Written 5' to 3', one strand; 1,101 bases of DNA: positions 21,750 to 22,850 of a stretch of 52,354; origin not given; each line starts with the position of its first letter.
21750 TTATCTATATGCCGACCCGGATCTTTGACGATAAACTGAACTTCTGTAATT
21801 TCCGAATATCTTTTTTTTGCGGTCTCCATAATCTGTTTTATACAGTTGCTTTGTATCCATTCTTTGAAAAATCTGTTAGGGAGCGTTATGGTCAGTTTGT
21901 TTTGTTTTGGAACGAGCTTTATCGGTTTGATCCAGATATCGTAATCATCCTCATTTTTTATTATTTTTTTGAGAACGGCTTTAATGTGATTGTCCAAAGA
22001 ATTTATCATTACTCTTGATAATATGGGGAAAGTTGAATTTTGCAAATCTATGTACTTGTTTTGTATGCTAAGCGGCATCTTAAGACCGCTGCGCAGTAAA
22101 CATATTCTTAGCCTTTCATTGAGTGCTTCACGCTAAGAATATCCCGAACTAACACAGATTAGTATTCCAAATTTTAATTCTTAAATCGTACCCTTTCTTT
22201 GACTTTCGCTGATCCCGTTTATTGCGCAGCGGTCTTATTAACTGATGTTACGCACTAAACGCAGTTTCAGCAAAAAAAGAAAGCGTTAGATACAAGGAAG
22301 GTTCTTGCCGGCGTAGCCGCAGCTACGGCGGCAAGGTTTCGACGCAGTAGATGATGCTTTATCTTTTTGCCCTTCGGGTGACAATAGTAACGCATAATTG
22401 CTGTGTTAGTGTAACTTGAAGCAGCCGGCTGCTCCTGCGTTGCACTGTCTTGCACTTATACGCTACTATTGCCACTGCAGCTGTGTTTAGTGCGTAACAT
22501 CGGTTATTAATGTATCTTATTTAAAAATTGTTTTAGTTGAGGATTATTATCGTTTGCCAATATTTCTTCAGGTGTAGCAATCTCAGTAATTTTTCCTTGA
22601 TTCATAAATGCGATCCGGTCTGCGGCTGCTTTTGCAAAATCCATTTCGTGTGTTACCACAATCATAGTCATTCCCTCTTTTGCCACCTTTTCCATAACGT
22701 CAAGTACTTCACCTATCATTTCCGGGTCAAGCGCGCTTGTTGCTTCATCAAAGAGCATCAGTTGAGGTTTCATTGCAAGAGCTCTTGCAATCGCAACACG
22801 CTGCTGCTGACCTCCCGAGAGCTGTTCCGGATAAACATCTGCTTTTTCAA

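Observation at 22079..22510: The whole dnaA upstream spacer is two abutting non-autonomous elements, one with a clean 7-bp target duplication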

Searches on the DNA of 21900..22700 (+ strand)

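Call 8: search_rna_families(source=window, start=21900, end=22700, threshold=evalue, max_evalue=10)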
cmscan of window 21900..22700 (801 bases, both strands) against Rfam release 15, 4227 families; matches with E-value up to 10: 8.
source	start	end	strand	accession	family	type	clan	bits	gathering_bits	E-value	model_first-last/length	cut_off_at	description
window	21947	22030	+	RF00575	SNORD70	Gene; snRNA; snoRNA; CD-box;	-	22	50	1.3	1-89/89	no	Small nucleolar RNA SNORD70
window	21941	22014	-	RF01603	snoR29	Gene; snRNA; snoRNA; CD-box;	-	21.4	50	3.6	1-84/84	no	small nucleolar RNA snoR29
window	22050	22095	-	RF00522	PreQ1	Cis-reg; riboswitch;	-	17.8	39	0.68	1-45/45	no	PreQ1 (pre queuosine) riboswitch aptamer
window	22341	22407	+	RF00581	SNORD12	Gene; snRNA; snoRNA; CD-box;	CL00044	17.7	43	1.5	1-90/90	no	Small nucleolar SNORD12/SNORD106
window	22401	22463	+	RF03765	mir-2059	Gene; miRNA;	-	17.7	90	1.7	1-68/68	no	mir-2059 microRNA precursor family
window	22305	22334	-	RF01264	snR83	Gene; snRNA; snoRNA; HACA-box;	CL00023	14.8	75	0.83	145-174/308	no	Small nucleolar RNA snR83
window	22420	22491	+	RF02061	mir-301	Gene; miRNA;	-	14.2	56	9.4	1-84/84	no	mir-301 microRNA precursor family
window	22013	22067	+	RF02189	ST7-OT4_3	Gene; lncRNA;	-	12.2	50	2.6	247-302/302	no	ST7 overlapping transcript 4 conserved region 3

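Call 49: search_dna_similar(query=window:22235-22300:+, collection=plasmids, mode=distant, max_evalue=10, max_rows=20)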
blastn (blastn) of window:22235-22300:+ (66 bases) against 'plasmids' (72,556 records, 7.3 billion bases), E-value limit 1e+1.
Records with a match: 12; places in all: 12; records where one place covers at least 80% of the query: 0.
Best place of each record, by identity: >=99% 4; 95-99% 1; 80-90% 7.
By first word of the organism name: Acinetobacter 9; halophilic 1; Cyanobacterium 1; Stanieria 1.
By predicted mobility (MOB-suite, as given by PLSDB): mobilizable 9; non-mobilizable 2; conjugative 1.
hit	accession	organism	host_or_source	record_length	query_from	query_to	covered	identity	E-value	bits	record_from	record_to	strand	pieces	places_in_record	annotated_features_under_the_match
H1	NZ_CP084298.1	Acinetobacter baumannii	a feces sample of chicken origin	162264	4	38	53%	82.9%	2e+0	37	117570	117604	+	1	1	none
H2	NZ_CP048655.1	Acinetobacter indicus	Pig,feces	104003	4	38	53%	82.9%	2e+0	37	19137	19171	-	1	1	none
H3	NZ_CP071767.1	Acinetobacter towneri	porcine,cell culture,feces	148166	4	38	53%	82.9%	2e+0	37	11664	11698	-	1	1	none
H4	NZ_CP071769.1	Acinetobacter towneri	porcine,cell culture,feces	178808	4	38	53%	82.9%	2e+0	37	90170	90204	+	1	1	none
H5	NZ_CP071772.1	Acinetobacter towneri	porcine,cell culture,feces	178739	4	38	53%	82.9%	2e+0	37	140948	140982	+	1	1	none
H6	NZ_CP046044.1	Acinetobacter towneri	swine,mixed culture,feces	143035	4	38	53%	82.9%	2e+0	37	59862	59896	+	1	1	none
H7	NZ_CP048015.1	Acinetobacter towneri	pig,single cell,feces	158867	4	38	53%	82.9%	2e+0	37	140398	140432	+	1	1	none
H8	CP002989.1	halophilic archaeon DL31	-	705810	35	57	35%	95.8%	5e+0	37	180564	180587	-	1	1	DEAD/DEAH box helicase domain protein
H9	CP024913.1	Cyanobacterium sp. HL-69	cell culture,enrichment cultures from ...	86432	1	21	32%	100.0%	4e-1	39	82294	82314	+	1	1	none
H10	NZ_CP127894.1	Acinetobacter sp. SAAs470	cell culture,lake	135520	3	23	32%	100.0%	4e-1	39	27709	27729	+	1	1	none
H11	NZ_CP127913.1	Acinetobacter sp. SAAs474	cell culture,lake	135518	3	23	32%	100.0%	4e-1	39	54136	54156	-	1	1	none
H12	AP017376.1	Stanieria sp. NIES-3757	-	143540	3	22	30%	100.0%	2e+0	37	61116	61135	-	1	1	transposase IS4 family protein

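Call 50: get_annotated_region(hit=H12, flank=2500)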
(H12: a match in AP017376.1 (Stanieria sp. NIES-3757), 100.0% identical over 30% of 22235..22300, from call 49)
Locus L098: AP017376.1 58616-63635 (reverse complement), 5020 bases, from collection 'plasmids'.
description: Stanieria sp. NIES-3757 plasmid plasmid1 DNA, complete genome
organism: Stanieria sp. NIES-3757 (NCBI taxid 1807358)
taxonomy: Bacteria; Cyanobacteriota; Cyanophyceae; Pleurocapsales; Dermocarpellaceae; Stanieria; Stanieria sp. NIES-3757
host: -; source: -; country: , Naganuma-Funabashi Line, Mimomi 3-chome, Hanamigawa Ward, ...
typing (MOB-suite, as given by PLSDB): conjugative; replicon rep_cluster_35; relaxase MOBP; mating-pair formation MPF_T
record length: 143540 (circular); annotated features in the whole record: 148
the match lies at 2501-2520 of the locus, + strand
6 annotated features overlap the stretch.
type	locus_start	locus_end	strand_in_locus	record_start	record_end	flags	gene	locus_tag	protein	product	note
CDS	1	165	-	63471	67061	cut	-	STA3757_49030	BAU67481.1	WD-repeat protein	-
CDS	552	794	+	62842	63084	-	-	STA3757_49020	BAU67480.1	hypothetical protein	-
CDS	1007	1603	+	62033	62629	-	-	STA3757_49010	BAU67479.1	Glutathione S-transferase domain protein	-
CDS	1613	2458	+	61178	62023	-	-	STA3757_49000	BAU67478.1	hypothetical protein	-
CDS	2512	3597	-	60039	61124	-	-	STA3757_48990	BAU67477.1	transposase IS4 family protein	-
CDS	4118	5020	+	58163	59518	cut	-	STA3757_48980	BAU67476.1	hypothetical protein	-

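Call 51: get_annotated_region(hit=H10, flank=2500)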
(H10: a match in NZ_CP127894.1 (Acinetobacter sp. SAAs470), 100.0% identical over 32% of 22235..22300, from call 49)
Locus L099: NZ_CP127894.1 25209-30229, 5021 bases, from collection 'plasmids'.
description: Acinetobacter sp. SAAs470 plasmid p12SAAs470, complete sequence
organism: Acinetobacter sp. SAAs470 (NCBI taxid 3036709)
taxonomy: Bacteria; Pseudomonadota; Gammaproteobacteria; Moraxellales; Moraxellaceae; Acinetobacter; Acinetobacter sp. SAAs470
host: -; source: cell culture,lake; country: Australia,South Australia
typing (MOB-suite, as given by PLSDB): mobilizable; replicon rep_cluster_639; relaxase MOBP
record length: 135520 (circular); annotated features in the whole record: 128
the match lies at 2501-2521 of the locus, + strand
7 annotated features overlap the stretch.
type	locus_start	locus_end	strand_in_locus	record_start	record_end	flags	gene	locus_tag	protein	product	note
CDS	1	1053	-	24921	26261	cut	-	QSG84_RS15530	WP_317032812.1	ATP-binding protein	-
CDS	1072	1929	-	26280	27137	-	-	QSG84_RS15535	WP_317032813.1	HEXXH motif-containing putative peptide modification protein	-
CDS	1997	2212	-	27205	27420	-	-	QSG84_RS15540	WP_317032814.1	hypothetical protein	-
CDS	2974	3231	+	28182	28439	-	-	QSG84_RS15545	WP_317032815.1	hypothetical protein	-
CDS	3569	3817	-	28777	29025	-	-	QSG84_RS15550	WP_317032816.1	hypothetical protein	-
CDS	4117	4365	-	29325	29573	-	-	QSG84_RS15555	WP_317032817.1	transposase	GO:0006313 - DNA transposition [Evidence IEA]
CDS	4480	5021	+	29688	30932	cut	-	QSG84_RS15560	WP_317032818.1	transposase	GO:0006313 - DNA transposition [Evidence IEA]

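Call 52: get_annotated_region(hit=H1, flank=2500)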
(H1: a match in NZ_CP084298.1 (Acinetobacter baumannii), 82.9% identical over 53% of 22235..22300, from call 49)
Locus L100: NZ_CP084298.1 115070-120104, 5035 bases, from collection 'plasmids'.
description: Acinetobacter baumannii strain LHC22-2 plasmid pLHC22-2-tetX-162k, complete sequence
organism: Acinetobacter baumannii (NCBI taxid 470)
taxonomy: Bacteria; Pseudomonadota; Gammaproteobacteria; Moraxellales; Moraxellaceae; Acinetobacter; Acinetobacter baumannii
host: -; source: a feces sample of chicken origin; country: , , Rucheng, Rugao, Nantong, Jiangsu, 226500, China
typing (MOB-suite, as given by PLSDB): mobilizable; replicon rep_cluster_1656; relaxase MOBP,MOBP,MOBP
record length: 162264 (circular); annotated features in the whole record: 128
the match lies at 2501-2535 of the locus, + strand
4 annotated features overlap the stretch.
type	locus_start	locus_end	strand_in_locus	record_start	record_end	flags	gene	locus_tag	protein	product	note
CDS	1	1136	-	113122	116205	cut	-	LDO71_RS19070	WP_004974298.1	CusA/CzcA family heavy metal efflux RND transporter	-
CDS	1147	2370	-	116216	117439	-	-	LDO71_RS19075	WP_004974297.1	efflux RND transporter periplasmic adaptor subunit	-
CDS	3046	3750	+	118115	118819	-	-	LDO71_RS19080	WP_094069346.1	hypothetical protein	-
CDS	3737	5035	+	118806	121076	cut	-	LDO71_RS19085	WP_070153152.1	hypothetical protein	-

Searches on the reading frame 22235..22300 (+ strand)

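Call 54: search_protein_families(library=ncbifam, proteins=[L098:2512-3597:-], max_evalue=0.01)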
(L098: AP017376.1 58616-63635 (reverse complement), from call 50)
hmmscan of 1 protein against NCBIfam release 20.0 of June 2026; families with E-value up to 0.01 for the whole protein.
L098:2512-3597:- (361 aa): 9 families
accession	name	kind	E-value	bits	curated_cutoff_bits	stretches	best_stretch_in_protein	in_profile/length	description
NF049921.1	transpos_IS701_2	equivalog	3.5e-101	338.8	250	1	16-354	3-316/318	IS701 family transposase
NF049925.1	transpos_IS4_4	equivalog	4.5e-27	94.9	250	1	71-302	97-343/449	IS4 family transposase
NF033540.2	transpos_IS701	equivalog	1.8e-23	83.5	150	2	40-224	45-235/363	IS701 family transposase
NF049999.1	transpos_IS701_3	equivalog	1.2e-13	50.8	170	2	41-210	50-216/412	IS701 family transposase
NF033592.1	transpos_IS4_1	equivalog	2.1e-08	33.7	115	1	161-321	165-324/332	IS4 family transposase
NF033541.0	transpos_ISH3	equivalog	4.9e-06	25.9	225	1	152-310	126-281/298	ISH3 family transposase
NF033591.1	transpos_IS4_2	equivalog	6.6e-05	22.2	152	1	149-301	166-253/340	IS4 family transposase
NF033590.1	transpos_IS4_3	equivalog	0.00018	20.6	160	1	278-335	272-329/405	IS4 family transposase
NF033539.1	transpos_IS1380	equivalog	0.0088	14.7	180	1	175-321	210-368/419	IS1380 family transposase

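Call 55: search_protein_families(library=pfam, proteins=[L098:2512-3597:-], max_evalue=0.01)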
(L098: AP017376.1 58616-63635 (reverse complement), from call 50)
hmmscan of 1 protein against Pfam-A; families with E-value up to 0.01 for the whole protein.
L098:2512-3597:- (361 aa): 3 families
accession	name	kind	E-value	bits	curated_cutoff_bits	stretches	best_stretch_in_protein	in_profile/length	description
PF13546.12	DDE_5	-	7.4e-17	62.2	27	1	14-211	14-216/272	DDE superfamily endonuclease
PF01609.27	DDE_Tnp_1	-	1.5e-10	41.6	23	1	165-319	71-195/200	Transposase DDE domain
PF04693.18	DDE_Tnp_2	-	3.5e-06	26.9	20.2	1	55-313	66-304/327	Archaeal putative transposase ISC1217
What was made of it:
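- On IS701 family, ISAba11 subgroup (as parent of g): Pfam DDE_5 also matches (call 55).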

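Call 57: search_dna_similar(query=L098:2512-3597:-, collection=plasmids, mode=protein, max_evalue=1e-20, max_rows=40, rows=spread)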
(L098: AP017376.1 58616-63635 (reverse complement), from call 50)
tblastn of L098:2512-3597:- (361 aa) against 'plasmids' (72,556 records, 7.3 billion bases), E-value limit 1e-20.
Records with a match: 181; places in all: 293; records where one place covers at least 80% of the query: 173.
Best place of each record, by identity: >=99% 1; 60-80% 1; <60% 179.
By first word of the organism name: Piscirickettsia 155; Moraxella 7; Fulvitalea 6; Polaromonas 3; Acinetobacter 3; Stanieria 1; Cyanobacterium 1; Thiothrix 1; Legionella 1; Spirosoma 1; and 2 more.
By predicted mobility (MOB-suite, as given by PLSDB): non-mobilizable 168; mobilizable 11; conjugative 2.
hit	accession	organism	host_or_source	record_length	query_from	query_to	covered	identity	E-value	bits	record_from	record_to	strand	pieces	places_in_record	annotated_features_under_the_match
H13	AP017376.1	Stanieria sp. NIES-3757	-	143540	1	361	100%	100.0%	0e+0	721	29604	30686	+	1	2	transposase IS4 family protein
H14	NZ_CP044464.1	Acinetobacter schindleri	goose,stool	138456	10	359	97%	51.4%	1e-107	353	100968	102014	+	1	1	transposase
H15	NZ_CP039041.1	Piscirickettsia salmonis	Salmo salar,cell culture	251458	10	359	97%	48.7%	4e-56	328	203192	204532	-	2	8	transposase | hypothetical protein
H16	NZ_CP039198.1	Piscirickettsia salmonis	Salmo salar,cell culture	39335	10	359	97%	48.7%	3e-98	326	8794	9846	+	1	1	transposase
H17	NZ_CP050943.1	Piscirickettsia salmonis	Salmo salar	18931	10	359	97%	48.7%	4e-98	325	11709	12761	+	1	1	transposase (x2)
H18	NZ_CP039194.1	Piscirickettsia salmonis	Salmo salar,cell culture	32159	10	359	97%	48.7%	4e-98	325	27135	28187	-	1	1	transposase (x2)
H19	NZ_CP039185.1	Piscirickettsia salmonis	Salmo salar,cell culture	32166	10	359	97%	48.7%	4e-98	325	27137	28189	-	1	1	transposase (x2)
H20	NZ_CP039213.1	Piscirickettsia salmonis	Salmo salar,cell culture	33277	10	359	97%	48.7%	4e-98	325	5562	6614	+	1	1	transposase (x2)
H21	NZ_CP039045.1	Piscirickettsia salmonis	Salmo salar,cell culture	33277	10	359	97%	48.7%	4e-98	325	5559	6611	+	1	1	transposase (x2)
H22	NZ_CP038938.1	Piscirickettsia salmonis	Salmo salar,cell culture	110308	10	359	97%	48.7%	4e-98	325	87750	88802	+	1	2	transposase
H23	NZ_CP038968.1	Piscirickettsia salmonis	Salmo salar,cell culture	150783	10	359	97%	48.7%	4e-98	325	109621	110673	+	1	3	transposase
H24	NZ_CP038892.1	Piscirickettsia salmonis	Salmo salar,cell culture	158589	10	359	97%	48.7%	4e-98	325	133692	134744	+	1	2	transposase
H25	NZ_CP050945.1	Piscirickettsia salmonis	Salmo salar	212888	10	359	97%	48.7%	4e-98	325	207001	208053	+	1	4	transposase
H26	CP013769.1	Piscirickettsia salmonis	Salmo salar,kidney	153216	10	359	97%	48.4%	4e-46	327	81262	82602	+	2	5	hypothetical protein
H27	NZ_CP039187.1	Piscirickettsia salmonis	Salmo salar,cell culture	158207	10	359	97%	48.4%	4e-46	327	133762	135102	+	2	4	transposase | hypothetical protein (x2)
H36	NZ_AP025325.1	Fulvitalea axinellae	-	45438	15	361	96%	41.2%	7e-77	264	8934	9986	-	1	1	transposase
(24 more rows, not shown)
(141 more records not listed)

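Call 58: get_annotated_region(hit=H14, flank=400)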
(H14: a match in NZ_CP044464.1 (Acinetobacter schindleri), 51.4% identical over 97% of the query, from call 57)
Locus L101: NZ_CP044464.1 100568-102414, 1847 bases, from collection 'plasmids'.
description: Acinetobacter schindleri strain HZE23-1 plasmid pHZE23-1-1, complete sequence
organism: Acinetobacter schindleri (NCBI taxid 108981)
taxonomy: Bacteria; Pseudomonadota; Gammaproteobacteria; Moraxellales; Moraxellaceae; Acinetobacter; Acinetobacter schindleri
host: -; source: goose,stool; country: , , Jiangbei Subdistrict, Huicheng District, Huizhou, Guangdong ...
typing (MOB-suite, as given by PLSDB): mobilizable; replicon rep_cluster_1656; relaxase MOBP,MOBP
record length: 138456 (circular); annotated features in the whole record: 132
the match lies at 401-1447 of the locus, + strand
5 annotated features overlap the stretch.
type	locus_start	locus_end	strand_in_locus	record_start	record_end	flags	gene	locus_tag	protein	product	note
CDS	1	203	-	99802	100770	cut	-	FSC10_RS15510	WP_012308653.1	IS30 family transposase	-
CDS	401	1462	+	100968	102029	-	-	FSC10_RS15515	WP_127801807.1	transposase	-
CDS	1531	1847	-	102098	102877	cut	-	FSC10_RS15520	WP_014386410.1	APH(3')-VI family aminoglycoside O-phosphotransferase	-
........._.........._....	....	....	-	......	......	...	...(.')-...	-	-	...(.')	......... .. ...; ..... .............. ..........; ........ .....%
predicted_resistance_gene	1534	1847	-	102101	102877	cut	aph(3')-VI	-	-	APH(3')-VI family aminoglycoside O-phosphotransferase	predicted by amrfinderplus; class AMINOGLYCOSIDE; identity 100.0%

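Call 59: get_annotated_region(hit=H16, flank=400)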
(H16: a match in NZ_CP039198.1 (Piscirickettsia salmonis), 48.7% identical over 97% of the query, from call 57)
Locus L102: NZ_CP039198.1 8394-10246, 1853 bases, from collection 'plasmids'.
description: Piscirickettsia salmonis strain Psal-161 plasmid unnamed3, complete sequence
organism: Piscirickettsia salmonis (NCBI taxid 1238)
taxonomy: Bacteria; Pseudomonadota; Gammaproteobacteria; Thiotrichales; Piscirickettsiaceae; Piscirickettsia; Piscirickettsia salmonis
host: -; source: Salmo salar,cell culture; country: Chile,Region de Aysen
typing (MOB-suite, as given by PLSDB): non-mobilizable
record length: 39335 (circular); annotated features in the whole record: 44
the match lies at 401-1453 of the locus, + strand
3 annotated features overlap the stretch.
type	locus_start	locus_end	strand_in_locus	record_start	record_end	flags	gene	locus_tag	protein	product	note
CDS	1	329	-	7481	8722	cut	-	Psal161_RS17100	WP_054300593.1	phage portal protein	GO:0019068 - virion assembly [Evidence IEA]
CDS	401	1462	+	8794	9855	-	-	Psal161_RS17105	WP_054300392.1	transposase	-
CDS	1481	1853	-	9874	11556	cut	-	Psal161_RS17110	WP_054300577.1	terminase TerL endonuclease subunit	-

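Call 60: get_annotated_region(hit=H36, flank=400)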
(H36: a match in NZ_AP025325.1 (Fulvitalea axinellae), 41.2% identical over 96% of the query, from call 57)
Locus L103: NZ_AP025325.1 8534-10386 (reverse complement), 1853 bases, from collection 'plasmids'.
description: Fulvitalea axinellae strain DSM 100852 plasmid pFA11, complete sequence
organism: Fulvitalea axinellae (NCBI taxid 1182444)
taxonomy: Bacteria; Bacteroidota; Cytophagia; Cytophagales; Persicobacteraceae; Fulvitalea; Fulvitalea axinellae
host: -; source: -; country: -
typing (MOB-suite, as given by PLSDB): non-mobilizable
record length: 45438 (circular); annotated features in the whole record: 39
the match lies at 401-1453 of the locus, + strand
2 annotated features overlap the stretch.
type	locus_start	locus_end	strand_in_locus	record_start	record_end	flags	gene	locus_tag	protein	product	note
CDS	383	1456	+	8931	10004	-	-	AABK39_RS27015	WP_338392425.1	transposase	-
CDS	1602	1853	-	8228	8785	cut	-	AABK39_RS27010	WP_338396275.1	hypothetical protein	-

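Call 90: search_protein_families(library=ncbifam, proteins=[L101:401-1462:+], max_evalue=0.00001)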
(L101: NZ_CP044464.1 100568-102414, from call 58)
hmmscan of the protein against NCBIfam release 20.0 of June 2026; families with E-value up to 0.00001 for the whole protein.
L101:401-1462:+ (353 aa): 6 families
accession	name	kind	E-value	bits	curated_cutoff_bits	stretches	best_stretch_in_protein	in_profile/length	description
NF049921.1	transpos_IS701_2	equivalog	3.6e-102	342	250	1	7-344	3-316/318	IS701 family transposase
NF049925.1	transpos_IS4_4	equivalog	9.2e-33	113.6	250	1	31-292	59-343/449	IS4 family transposase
NF033540.2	transpos_IS701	equivalog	1.3e-27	97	150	1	9-311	24-355/363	IS701 family transposase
NF049999.1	transpos_IS701_3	equivalog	1.7e-19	70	170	2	14-210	33-228/412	IS701 family transposase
NF033592.1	transpos_IS4_1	equivalog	2.3e-11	43.4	115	1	151-318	164-331/332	IS4 family transposase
NF033591.1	transpos_IS4_2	equivalog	5.2e-07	29.1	152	1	23-301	4-264/340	IS4 family transposase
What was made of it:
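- Closest known: ISAba11 and the ISAba11 subgroup of the IS701 family. Same: Autonomous elements carrying g's tip are about 1.1 kb and encode a single DDE transposase that matches NF049921 above its cutoff (calls 54, 90).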
